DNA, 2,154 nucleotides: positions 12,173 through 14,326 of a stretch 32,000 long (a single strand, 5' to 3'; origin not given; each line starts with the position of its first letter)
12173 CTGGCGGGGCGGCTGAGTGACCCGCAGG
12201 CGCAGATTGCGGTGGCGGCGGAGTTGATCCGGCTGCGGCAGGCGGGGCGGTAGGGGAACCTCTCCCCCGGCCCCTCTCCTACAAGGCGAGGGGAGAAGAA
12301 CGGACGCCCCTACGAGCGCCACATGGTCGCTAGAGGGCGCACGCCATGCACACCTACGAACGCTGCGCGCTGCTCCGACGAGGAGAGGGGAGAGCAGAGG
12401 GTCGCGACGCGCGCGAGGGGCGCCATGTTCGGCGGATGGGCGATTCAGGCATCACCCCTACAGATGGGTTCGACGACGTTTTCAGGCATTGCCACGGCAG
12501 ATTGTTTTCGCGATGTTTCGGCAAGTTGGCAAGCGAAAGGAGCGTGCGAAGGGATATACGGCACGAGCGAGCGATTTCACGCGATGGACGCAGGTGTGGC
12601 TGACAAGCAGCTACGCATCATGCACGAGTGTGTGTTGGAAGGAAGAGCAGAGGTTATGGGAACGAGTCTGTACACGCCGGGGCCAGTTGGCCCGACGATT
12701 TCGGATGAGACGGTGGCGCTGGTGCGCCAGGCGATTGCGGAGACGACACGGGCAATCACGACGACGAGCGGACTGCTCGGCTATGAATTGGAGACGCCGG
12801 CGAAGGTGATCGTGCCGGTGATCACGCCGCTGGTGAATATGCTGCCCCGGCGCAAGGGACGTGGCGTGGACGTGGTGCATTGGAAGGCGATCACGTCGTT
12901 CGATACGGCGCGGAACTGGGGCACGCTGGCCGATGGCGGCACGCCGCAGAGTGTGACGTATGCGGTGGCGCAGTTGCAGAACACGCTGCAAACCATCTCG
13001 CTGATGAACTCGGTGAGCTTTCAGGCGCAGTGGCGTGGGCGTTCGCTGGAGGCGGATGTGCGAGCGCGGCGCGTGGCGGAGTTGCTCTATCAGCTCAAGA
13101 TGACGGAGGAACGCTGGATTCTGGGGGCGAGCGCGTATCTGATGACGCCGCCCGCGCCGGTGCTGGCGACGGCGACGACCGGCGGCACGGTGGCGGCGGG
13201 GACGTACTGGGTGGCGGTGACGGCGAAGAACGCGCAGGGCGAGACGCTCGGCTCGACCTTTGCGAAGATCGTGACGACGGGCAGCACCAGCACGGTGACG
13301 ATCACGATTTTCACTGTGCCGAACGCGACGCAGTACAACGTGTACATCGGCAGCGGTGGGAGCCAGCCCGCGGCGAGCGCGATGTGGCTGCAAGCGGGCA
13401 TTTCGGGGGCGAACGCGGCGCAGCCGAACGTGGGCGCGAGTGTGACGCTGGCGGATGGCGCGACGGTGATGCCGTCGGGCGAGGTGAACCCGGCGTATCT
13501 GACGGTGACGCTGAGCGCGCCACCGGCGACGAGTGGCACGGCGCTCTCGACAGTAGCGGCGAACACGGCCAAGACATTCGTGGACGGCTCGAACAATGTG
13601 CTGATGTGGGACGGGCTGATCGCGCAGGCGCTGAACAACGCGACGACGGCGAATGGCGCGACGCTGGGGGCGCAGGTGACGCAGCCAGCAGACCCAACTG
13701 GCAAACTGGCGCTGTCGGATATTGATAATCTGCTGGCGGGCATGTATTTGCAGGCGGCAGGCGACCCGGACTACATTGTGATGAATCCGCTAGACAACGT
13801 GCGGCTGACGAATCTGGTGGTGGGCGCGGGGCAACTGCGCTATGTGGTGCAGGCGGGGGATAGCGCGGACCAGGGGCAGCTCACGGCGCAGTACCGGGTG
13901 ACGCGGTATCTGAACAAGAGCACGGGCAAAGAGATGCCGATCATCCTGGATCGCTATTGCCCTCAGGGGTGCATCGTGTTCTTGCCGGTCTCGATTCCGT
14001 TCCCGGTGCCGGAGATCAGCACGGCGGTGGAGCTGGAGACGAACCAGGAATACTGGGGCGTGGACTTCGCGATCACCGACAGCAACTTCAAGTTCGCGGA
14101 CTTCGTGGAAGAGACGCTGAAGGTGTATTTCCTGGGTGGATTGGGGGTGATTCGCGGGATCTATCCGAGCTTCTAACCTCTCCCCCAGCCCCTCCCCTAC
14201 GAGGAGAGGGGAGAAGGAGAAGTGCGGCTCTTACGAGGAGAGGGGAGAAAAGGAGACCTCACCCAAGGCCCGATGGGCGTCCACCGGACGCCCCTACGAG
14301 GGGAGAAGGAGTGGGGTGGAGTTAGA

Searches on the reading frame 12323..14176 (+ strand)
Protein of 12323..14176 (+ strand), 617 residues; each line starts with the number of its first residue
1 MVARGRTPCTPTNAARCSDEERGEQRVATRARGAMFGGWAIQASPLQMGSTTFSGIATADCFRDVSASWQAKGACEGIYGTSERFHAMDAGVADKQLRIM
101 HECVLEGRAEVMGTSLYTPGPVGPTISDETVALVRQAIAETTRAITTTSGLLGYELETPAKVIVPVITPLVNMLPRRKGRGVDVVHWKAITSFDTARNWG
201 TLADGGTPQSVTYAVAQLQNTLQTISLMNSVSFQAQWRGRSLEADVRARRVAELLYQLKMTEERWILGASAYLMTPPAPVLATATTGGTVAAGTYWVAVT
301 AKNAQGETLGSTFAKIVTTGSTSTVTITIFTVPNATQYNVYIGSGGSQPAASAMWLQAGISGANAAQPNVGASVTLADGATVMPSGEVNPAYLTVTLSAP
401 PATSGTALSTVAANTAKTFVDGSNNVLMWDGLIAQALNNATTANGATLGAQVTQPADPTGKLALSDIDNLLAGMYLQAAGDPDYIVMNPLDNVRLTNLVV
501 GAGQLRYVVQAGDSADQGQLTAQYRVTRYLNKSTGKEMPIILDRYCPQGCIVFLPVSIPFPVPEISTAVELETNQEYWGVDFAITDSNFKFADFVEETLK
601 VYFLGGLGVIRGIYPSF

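Call 9: search_protein_families(library=pfam, proteins=[window:12323-14176:+], max_evalue=0.01)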
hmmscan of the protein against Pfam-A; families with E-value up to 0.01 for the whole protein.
window:12323-14176:+ (617 aa): 0 families

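Call 14: search_protein_families(library=phrogs, proteins=[window:12323-14176:+], max_evalue=0.01)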
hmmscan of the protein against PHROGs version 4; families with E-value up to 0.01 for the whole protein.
window:12323-14176:+ (617 aa): 1 family
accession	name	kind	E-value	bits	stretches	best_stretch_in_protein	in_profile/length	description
phrog_13692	-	unknown function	1.2e-55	189.9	1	140-613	28-489/491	-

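Call 67: search_protein_families(library=ncbifam, proteins=[window:12323-14176:+], max_evalue=0.01)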
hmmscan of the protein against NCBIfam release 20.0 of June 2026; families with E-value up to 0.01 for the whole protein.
window:12323-14176:+ (617 aa): 0 families

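Call 71: find_related_loci(query=window:12323-14176:+, collection=viral_contigs, flank=10000)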
Query window:12323-14176:+ (617 aa) in viral_contigs; peptide patterns used: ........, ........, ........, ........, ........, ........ (x = any residue, [..] = any of these).
4 stretches matched a pattern; 3 encode a relative of the query (tblastn E <= 1e-3); 3 distinct loci.
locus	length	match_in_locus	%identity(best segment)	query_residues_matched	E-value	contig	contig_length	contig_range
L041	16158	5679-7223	74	101-617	0e+0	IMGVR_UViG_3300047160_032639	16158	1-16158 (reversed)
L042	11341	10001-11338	79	169-617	0e+0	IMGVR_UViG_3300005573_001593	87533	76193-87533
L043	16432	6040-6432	73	105-236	6e-54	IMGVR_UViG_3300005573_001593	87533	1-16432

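Call 89: search_protein_families(library=pfam, proteins=[L043:1144-2748:+, L043:2745-4193:+, L043:1-951:-], max_evalue=0.01)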
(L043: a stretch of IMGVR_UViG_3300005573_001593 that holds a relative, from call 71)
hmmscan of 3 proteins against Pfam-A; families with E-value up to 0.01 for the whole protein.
L043:1144-2748:+ (534 aa): 0 families

L043:2745-4193:+ (482 aa): 5 families
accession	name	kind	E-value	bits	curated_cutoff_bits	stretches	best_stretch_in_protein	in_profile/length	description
PF07693.20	KAP_NTPase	-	3.4e-19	69.7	20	1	51-319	21-232/293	KAP family P-loop domain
PF24883.2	NPHP3_N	-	7.8e-05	23.4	24.8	0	50-119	22-88/164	Nephrocystin 3, N-terminal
PF13191.12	AAA_16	-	0.00026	21.9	32.6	0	29-77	4-51/167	AAA ATPase domain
PF00004.35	AAA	-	0.0079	17.1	21.2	0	207-249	38-73/131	ATPase family associated with various cellular activities (AAA)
PF13401.12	AAA_22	-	0.0092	16.7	27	0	51-103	6-51/130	AAA domain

L043:1-951:- (316 aa): 1 family
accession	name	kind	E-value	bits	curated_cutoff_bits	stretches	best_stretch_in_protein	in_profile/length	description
PF01988.24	VIT1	-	9e-58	196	28.1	1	98-307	1-213/214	VIT family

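Call 100: search_solved_structures(query=window:12323-14176:+, max_evalue=1)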
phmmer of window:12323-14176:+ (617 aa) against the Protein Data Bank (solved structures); distinct sequences matched with E-value up to 1: 1.
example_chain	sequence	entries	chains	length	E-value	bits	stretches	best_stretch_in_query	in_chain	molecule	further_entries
4u65_E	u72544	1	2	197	0.39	12.2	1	65-140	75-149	Putative cystine protease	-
